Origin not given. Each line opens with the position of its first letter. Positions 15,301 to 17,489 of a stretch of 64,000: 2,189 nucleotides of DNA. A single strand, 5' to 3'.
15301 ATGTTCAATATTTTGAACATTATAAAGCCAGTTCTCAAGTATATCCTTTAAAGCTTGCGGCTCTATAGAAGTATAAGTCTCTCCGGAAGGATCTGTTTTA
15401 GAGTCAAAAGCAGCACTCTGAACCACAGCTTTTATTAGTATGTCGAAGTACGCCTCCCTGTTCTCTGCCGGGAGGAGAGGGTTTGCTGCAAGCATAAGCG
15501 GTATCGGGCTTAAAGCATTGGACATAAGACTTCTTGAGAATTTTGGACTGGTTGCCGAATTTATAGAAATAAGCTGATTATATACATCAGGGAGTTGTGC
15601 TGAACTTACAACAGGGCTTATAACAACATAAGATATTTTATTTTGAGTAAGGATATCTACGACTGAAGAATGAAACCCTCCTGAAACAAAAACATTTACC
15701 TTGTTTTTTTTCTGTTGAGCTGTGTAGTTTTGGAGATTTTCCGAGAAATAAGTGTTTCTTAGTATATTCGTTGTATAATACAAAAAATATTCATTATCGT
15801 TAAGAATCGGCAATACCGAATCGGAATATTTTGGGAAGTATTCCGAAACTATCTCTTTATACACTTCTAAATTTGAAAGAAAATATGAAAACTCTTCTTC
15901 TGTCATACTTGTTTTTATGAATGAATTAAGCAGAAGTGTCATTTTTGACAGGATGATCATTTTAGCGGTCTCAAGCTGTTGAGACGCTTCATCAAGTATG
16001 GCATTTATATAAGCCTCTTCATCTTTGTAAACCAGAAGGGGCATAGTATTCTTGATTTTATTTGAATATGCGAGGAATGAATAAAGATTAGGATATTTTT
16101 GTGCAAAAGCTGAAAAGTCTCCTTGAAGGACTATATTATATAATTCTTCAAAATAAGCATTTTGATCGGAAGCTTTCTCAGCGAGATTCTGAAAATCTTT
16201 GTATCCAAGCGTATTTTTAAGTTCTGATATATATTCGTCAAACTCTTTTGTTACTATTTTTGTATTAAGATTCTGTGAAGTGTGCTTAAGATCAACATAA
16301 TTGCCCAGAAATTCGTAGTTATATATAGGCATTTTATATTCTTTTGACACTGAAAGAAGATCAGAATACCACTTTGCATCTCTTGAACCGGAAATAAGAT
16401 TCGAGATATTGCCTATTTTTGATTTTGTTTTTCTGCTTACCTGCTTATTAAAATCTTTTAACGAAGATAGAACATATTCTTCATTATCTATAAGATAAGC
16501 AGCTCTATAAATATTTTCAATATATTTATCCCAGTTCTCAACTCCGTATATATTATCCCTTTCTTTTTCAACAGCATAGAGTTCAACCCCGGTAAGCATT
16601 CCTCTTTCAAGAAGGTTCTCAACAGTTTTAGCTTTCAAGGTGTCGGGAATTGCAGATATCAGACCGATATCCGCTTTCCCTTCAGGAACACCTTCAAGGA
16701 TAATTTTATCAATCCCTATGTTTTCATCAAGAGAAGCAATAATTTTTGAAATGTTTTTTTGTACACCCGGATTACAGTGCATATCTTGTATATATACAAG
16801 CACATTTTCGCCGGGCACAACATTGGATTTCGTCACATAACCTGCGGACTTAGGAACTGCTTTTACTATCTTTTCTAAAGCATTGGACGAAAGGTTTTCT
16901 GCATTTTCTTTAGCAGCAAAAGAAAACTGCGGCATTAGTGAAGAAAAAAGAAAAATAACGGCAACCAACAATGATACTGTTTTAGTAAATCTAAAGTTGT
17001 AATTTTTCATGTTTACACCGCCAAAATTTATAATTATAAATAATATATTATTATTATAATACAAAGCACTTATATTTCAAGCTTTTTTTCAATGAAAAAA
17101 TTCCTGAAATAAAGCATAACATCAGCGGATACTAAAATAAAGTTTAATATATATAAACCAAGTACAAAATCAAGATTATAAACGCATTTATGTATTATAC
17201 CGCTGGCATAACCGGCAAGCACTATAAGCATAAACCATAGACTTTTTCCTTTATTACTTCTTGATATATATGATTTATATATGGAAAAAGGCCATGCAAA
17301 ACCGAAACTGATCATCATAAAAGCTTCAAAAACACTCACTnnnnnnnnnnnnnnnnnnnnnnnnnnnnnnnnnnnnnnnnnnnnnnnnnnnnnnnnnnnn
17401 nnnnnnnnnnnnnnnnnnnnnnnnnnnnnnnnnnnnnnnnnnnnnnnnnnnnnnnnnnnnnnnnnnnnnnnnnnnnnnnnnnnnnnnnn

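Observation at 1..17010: Two giant paralogs share an N-terminal module and bracket glnA and a PhoH2-PHP pair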

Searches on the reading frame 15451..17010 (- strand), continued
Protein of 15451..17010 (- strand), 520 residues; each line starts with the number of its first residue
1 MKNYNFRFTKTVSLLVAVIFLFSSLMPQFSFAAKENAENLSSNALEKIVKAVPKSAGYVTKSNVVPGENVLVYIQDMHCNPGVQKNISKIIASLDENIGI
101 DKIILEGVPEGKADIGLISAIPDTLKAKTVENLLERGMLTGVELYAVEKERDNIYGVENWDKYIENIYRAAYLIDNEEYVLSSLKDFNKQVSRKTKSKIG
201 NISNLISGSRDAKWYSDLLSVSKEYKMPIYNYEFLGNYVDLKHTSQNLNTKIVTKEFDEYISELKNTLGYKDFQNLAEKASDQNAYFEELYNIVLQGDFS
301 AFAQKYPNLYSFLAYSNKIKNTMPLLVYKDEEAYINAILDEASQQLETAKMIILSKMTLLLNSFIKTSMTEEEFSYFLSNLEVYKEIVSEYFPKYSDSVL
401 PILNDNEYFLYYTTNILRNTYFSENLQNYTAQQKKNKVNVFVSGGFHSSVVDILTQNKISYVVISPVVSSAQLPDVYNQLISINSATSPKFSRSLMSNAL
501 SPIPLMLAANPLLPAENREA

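Call 98: search_protein_families(library=pfam, proteins=[L009:6847-8691:+, L077:249-1973:+, L077:1987-2973:+, L077:2979-4436:+, L077:4910-5800:+, L077:5829-7415:+, L077:7424-8665:+, L077:8670-9377:+, L015:5750-7249:+, L015:7342-8598:+], max_evalue=0.0001)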
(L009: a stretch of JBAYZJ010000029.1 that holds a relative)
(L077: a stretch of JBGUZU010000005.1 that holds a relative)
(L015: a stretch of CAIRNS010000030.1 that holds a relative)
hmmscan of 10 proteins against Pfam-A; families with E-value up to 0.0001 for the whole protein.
L009:6847-8691:+ (615 aa): 5 families
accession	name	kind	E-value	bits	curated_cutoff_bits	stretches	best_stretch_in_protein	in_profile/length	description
PF00005.33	ABC_tran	-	1.4e-45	155.7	25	2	17-147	1-136/137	ABC transporter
PF13304.12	AAA_21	-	1.3e-15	58.7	27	0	419-461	255-303/304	AAA domain, putative AbiEii toxin, Type IV TA system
PF12848.13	ABC_tran_Xtn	-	2.2e-13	50.5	25.9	1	188-263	2-77/85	ABC transporter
PF02463.25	SMC_N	-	6.4e-10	39.3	40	0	400-469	135-210/220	RecF/RecN/SMC N terminal domain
PF13521.12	AAA_28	-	7.4e-05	23.5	27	0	311-360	1-45/164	AAA domain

L077:249-1973:+ (575 aa): 4 families
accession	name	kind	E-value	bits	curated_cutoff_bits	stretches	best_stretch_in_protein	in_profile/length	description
PF00664.28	ABC_membrane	-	9.8e-49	166.9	28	1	22-293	4-273/274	ABC transporter transmembrane region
PF00005.33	ABC_tran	-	4.2e-36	125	25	1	356-505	1-137/137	ABC transporter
PF02463.25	SMC_N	-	3.5e-09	36.9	40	1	343-548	114-212/220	RecF/RecN/SMC N terminal domain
PF03193.22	RsgA_GTPase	-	1.1e-06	29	30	1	317-396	58-136/174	RsgA GTPase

L077:1987-2973:+ (329 aa): 0 families

L077:2979-4436:+ (486 aa): 4 families
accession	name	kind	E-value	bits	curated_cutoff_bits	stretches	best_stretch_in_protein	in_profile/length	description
PF13328.12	HD_4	-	1.1e-49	168.6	27.2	1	24-173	1-155/156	HD domain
PF04607.23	RelA_SpoT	-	7.8e-40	136.1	27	1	234-342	2-111/113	Region found in RelA / SpoT proteins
PF02824.27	TGS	-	9.4e-19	67.6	22.2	1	394-447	1-54/60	TGS domain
PF01966.28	HD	-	2.6e-11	44.2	22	1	43-142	1-116/116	HD domain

L077:4910-5800:+ (297 aa): 2 families
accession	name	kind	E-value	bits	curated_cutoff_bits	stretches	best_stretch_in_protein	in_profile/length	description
PF16258.11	DUF4912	-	5.1e-34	117.5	29.4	1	25-145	1-117/118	Domain of unknown function (DUF4912)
PF09136.16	Glucodextran_B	-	9.7e-06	25.9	27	1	235-287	21-75/83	Glucodextranase, domain B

L077:5829-7415:+ (529 aa): 2 families
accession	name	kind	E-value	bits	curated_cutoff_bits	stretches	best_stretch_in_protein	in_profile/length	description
PF03065.20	Glyco_hydro_57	-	7.7e-44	150.6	21.2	1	10-314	3-259/291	Glycosyl hydrolase family 57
PF09210.16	BE_C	-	1.7e-40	137.9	25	1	426-526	1-101/101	1,4-alpha-glucan branching enzyme, C-terminal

L077:7424-8665:+ (414 aa): 5 families
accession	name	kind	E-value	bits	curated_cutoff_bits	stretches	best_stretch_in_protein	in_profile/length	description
PF13487.12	HD_5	-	8.4e-41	140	27.2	1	234-399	2-170/170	HD domain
PF13185.12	GAF_2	-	2.4e-19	70.3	28.6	1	78-215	3-135/136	GAF domain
PF01590.32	GAF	-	4.8e-18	66.4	22.4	1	80-215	3-133/133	GAF domain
PF01966.28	HD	-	8.6e-16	58.7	22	1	247-368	2-116/116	HD domain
PF13492.12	GAF_3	-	1.8e-14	54.7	27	1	79-217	2-129/129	GAF domain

L077:8670-9377:+ (236 aa): 1 family
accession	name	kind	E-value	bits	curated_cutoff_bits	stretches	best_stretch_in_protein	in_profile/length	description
PF00590.25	TP_methylase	-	9.3e-30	104.6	27.8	1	5-204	1-210/212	Tetrapyrrole (Corrin/Porphyrin) Methylases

L015:5750-7249:+ (500 aa): 9 families
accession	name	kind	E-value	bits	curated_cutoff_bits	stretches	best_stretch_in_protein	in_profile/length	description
PF00005.33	ABC_tran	-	5.2e-47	160.3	25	2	18-147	2-136/137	ABC transporter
PF13304.12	AAA_21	-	5.7e-14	53.3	27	0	412-462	247-302/304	AAA domain, putative AbiEii toxin, Type IV TA system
PF12848.13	ABC_tran_Xtn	-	8e-12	45.5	25.9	1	188-261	2-75/85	ABC transporter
PF13555.12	AAA_29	-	9.9e-07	28.9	27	0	304-327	16-39/61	P-loop containing region of AAA domain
PF02463.25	SMC_N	-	1.4e-06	28.4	40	0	400-469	134-209/220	RecF/RecN/SMC N terminal domain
PF00006.31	ATP-synt_ab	-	2.3e-06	27.9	29.5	0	19-52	6-39/213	ATP synthase alpha/beta family, nucleotide-binding domain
PF01926.29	MMR_HSR1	-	4.4e-06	27.2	21.9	0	29-51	1-23/113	50S ribosome-binding GTPase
PF03193.22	RsgA_GTPase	-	7.3e-06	26.3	30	0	310-344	106-140/174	RsgA GTPase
PF13476.12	AAA_23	-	5.5e-05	24.3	27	0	313-330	22-39/201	AAA domain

L015:7342-8598:+ (419 aa): 2 families
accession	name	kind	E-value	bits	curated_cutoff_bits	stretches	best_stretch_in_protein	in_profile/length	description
PF02518.31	HATPase_c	-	1.9e-24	86.7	26.4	1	302-410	4-109/111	Histidine kinase-, DNA gyrase B-, and HSP90-like ATPase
PF00512.31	HisKA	-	3.1e-10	40.4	26.9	1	193-254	3-64/66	His Kinase A (phospho-acceptor) domain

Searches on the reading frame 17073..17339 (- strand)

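Call 79: search_protein_families(library=pfam, proteins=[window:17073-17339:-], max_evalue=0.1)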
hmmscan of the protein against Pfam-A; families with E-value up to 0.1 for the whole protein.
window:17073-17339:- (89 aa): 1 family
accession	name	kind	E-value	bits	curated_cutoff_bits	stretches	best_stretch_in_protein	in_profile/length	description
PF14360.12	PAP2_C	-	0.022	15.7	27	1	18-69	18-69/74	PAP2 superfamily C-terminal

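Call 104: search_protein_families(library=padloc, proteins=[window:17073-17339:-], max_evalue=0.001)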
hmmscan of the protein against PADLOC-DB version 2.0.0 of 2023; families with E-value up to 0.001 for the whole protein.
window:17073-17339:- (89 aa): 0 families
